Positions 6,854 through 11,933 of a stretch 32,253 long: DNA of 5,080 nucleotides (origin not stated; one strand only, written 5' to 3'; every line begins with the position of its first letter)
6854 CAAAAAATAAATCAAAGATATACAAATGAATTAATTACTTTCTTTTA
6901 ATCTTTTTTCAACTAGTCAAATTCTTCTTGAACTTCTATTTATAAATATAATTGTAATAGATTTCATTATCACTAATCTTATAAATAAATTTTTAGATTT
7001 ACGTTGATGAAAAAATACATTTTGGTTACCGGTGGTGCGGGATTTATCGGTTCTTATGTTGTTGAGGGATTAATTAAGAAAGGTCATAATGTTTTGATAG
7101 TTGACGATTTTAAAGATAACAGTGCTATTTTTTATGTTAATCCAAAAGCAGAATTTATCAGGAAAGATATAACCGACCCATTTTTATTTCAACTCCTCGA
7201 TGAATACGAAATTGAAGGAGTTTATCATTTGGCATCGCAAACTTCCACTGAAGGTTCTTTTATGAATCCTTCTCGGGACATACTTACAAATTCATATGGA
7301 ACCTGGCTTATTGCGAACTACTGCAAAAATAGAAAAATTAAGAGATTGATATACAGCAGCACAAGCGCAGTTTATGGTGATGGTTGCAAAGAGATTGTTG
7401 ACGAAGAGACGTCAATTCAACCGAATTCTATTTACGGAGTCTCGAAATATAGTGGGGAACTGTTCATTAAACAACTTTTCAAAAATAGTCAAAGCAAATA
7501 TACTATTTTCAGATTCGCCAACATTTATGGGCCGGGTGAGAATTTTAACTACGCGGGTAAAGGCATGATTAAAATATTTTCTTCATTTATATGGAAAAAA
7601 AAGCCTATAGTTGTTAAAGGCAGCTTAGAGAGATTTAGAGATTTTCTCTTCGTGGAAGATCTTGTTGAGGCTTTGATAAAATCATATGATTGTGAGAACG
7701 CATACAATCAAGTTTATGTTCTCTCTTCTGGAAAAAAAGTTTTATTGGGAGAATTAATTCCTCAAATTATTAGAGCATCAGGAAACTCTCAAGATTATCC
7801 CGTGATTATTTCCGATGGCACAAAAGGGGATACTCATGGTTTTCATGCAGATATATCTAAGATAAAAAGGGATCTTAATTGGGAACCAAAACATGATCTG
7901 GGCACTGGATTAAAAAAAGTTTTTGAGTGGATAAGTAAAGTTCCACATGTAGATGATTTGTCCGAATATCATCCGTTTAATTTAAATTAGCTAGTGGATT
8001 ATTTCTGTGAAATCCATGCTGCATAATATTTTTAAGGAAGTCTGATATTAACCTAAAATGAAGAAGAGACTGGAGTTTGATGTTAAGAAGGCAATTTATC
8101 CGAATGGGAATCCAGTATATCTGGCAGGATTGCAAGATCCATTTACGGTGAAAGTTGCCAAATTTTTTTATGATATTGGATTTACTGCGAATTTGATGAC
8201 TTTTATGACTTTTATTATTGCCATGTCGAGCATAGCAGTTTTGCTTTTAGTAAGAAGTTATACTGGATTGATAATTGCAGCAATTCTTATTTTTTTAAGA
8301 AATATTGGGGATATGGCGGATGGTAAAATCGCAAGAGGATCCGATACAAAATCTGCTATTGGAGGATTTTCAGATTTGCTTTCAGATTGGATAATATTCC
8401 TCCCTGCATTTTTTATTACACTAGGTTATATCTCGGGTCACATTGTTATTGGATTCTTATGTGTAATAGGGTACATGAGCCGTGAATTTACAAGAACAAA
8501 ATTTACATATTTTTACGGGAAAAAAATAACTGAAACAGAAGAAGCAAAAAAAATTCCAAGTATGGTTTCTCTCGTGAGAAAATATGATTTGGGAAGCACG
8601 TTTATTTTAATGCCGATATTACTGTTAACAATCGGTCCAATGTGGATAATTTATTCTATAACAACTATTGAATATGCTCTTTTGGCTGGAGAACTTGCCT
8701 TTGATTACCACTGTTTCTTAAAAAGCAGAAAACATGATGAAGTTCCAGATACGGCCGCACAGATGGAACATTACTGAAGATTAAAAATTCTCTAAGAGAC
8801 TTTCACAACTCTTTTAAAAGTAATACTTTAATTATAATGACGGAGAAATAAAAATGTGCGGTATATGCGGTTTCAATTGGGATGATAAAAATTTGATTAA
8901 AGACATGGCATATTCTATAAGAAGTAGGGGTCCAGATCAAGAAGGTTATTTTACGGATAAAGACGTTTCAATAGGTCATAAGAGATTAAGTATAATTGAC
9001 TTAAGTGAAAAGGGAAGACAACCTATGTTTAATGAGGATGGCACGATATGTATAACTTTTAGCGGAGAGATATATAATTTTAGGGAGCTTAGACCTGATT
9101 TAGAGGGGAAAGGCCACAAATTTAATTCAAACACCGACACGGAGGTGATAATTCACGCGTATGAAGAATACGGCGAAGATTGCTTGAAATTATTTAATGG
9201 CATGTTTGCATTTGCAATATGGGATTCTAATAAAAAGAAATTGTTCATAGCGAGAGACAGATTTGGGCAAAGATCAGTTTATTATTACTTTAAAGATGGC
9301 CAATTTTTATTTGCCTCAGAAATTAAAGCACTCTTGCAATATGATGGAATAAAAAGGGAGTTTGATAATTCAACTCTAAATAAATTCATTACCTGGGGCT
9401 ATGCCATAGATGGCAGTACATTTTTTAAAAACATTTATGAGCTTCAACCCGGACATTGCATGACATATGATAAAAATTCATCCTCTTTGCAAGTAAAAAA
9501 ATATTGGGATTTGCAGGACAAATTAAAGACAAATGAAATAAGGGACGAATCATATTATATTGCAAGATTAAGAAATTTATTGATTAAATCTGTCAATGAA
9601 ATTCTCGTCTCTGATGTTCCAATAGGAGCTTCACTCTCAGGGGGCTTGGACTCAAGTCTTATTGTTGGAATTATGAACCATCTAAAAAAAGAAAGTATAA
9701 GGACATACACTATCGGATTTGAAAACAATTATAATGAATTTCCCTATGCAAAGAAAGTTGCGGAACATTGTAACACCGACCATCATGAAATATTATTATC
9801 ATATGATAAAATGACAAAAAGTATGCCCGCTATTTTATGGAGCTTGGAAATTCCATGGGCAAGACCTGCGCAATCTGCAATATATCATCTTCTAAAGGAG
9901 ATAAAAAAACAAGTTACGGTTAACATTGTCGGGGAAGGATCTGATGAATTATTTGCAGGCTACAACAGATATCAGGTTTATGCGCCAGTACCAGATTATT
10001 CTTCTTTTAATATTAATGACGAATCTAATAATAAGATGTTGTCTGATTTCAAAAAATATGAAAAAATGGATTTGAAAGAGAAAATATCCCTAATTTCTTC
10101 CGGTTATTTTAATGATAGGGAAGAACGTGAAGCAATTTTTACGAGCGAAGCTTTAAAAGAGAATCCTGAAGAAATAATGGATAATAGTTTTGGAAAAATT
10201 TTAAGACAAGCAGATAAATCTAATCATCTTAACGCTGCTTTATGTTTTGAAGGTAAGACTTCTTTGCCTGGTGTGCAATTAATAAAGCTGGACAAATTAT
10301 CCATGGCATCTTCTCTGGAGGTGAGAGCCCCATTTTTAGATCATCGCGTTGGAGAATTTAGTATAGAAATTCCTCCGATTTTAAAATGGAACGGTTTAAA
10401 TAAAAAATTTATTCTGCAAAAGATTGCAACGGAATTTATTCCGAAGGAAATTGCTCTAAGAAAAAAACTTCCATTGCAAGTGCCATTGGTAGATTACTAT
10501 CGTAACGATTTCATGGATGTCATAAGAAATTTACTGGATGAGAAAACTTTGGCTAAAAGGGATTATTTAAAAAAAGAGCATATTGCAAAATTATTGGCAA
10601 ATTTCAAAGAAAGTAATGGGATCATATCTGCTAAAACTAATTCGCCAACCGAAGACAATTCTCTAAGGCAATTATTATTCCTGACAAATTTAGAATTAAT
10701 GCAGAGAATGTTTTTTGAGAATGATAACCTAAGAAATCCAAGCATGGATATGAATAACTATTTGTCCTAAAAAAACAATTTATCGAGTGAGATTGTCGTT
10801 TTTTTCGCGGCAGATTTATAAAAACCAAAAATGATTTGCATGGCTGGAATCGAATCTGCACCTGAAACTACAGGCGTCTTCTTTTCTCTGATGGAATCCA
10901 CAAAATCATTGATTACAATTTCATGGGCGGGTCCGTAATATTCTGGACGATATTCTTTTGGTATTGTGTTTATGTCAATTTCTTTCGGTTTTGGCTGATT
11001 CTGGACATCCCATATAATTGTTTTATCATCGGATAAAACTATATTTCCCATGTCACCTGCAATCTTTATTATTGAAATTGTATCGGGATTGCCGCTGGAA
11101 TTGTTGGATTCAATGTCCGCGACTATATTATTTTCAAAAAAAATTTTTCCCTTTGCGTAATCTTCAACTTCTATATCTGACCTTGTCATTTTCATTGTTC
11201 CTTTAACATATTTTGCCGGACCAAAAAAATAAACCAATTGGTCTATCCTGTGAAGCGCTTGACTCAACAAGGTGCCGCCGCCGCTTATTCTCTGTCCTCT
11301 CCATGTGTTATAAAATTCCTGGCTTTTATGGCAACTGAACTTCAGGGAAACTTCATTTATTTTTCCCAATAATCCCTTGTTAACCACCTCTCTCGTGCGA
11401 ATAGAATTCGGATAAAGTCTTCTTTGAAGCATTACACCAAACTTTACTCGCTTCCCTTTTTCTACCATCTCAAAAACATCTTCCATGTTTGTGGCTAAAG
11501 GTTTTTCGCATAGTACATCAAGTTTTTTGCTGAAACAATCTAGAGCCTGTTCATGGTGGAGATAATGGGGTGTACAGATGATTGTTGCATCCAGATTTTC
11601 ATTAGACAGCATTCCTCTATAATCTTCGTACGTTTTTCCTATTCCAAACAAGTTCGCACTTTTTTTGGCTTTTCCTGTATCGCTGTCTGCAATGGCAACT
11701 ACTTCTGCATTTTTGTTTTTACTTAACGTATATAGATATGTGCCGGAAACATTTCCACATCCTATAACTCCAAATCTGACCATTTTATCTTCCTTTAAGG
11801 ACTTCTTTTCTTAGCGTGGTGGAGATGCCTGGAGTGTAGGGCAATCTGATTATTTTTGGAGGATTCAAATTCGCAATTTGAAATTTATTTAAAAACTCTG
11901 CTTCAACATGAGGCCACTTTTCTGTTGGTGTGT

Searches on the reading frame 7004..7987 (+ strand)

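Call 22: search_protein_families(library=pfam, proteins=[window:7004-7987:+], max_evalue=0.001)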
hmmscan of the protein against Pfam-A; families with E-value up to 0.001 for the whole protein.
window:7004-7987:+ (328 aa): 8 families
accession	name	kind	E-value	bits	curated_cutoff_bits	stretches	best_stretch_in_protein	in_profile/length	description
PF01370.27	Epimerase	-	2.1e-47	162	20.9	1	6-229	1-226/240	NAD dependent epimerase/dehydratase family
PF16363.11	GDP_Man_Dehyd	-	3.9e-46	158.5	27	1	7-305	1-331/332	GDP-mannose 4,6 dehydratase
PF04321.23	RmlD_sub_bind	-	3e-17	63.1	27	1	6-181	3-159/287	RmlD substrate binding domain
PF01073.25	3Beta_HSD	-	5e-17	62.3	22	1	7-225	1-226/280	3-beta hydroxysteroid dehydrogenase/isomerase family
PF02719.21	Polysacc_synt_2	-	3.9e-15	56.2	20.2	1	6-264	1-252/293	Polysaccharide biosynthesis protein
PF07993.18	NAD_binding_4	-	9.8e-09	35.2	20.1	1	69-179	88-210/258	Male sterility protein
PF13460.12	NAD_binding_10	-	6.4e-05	23.3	27.2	1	10-174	1-146/184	NAD(P)H-binding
PF05368.20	NmrA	-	0.00014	22.1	27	1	2-120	1-107/298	NmrA-like family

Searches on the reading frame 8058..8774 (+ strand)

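Call 22: search_protein_families(library=pfam, proteins=[window:8058-8774:+], max_evalue=0.001)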
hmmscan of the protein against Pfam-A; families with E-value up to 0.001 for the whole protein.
window:8058-8774:+ (239 aa): 1 family
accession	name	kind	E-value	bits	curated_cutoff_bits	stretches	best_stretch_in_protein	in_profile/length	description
PF01066.26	CDP-OH_P_transf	-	8.6e-14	52.6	22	1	43-198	3-138/152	CDP-alcohol phosphatidyltransferase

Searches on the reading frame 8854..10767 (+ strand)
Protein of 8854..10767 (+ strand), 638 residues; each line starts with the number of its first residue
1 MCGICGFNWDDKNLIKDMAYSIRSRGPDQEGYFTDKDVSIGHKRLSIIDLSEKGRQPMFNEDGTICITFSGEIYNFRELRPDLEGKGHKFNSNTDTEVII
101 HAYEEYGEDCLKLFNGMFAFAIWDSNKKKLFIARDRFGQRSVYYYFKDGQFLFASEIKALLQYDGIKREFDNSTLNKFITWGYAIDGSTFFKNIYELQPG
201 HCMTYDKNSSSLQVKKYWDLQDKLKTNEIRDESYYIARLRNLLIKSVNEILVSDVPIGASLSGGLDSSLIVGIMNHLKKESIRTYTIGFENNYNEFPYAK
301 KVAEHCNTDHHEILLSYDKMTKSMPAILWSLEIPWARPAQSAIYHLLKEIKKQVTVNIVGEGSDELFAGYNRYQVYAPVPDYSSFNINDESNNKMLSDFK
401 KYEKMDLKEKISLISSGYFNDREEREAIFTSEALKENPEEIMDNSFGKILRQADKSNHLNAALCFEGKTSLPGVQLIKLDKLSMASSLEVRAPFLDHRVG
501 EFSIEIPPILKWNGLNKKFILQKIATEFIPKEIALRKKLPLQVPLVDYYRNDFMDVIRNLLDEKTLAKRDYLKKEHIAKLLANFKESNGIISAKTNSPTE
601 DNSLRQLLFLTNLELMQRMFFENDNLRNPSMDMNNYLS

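Call 22: search_protein_families(library=pfam, proteins=[window:8854-10767:+], max_evalue=0.001)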
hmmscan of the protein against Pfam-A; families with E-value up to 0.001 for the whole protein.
window:8854-10767:+ (638 aa): 4 families
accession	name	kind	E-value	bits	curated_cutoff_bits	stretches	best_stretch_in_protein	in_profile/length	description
PF00733.27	Asn_synthase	-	1.1e-78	265.8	21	1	239-586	2-333/354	Asparagine synthase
PF13537.11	GATase_7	-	1.1e-47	161.5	25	1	42-162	1-123/123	Glutamine amidotransferase domain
PF13522.11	GATase_6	-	6.8e-44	149.5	27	1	27-156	1-130/130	Glutamine amidotransferase domain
PF12481.13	DUF3700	-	9.2e-05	22.5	27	1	62-158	75-174/228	Aluminium induced protein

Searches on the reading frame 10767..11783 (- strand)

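Call 22: search_protein_families(library=pfam, proteins=[window:10767-11783:-], max_evalue=0.001)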
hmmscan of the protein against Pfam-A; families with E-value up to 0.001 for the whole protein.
window:10767-11783:- (338 aa): 4 families
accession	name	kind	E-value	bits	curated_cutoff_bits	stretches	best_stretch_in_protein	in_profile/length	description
PF01408.29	GFO_IDH_MocA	-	2.4e-24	86.8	24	1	2-112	1-111/120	Oxidoreductase family, NAD-binding Rossmann fold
PF02894.22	GFO_IDH_MocA_C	-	8.3e-20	72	22.9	1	131-333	1-218/218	Oxidoreductase family, C-terminal alpha/beta domain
PF22725.1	GFO_IDH_MocA_C3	-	4.9e-17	62.5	27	1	130-244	4-119/124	GFO/IDH/MocA C-terminal domain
PF03447.22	NAD_binding_3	-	7.7e-05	23.8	24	1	8-94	1-89/116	Homoserine dehydrogenase, NAD binding domain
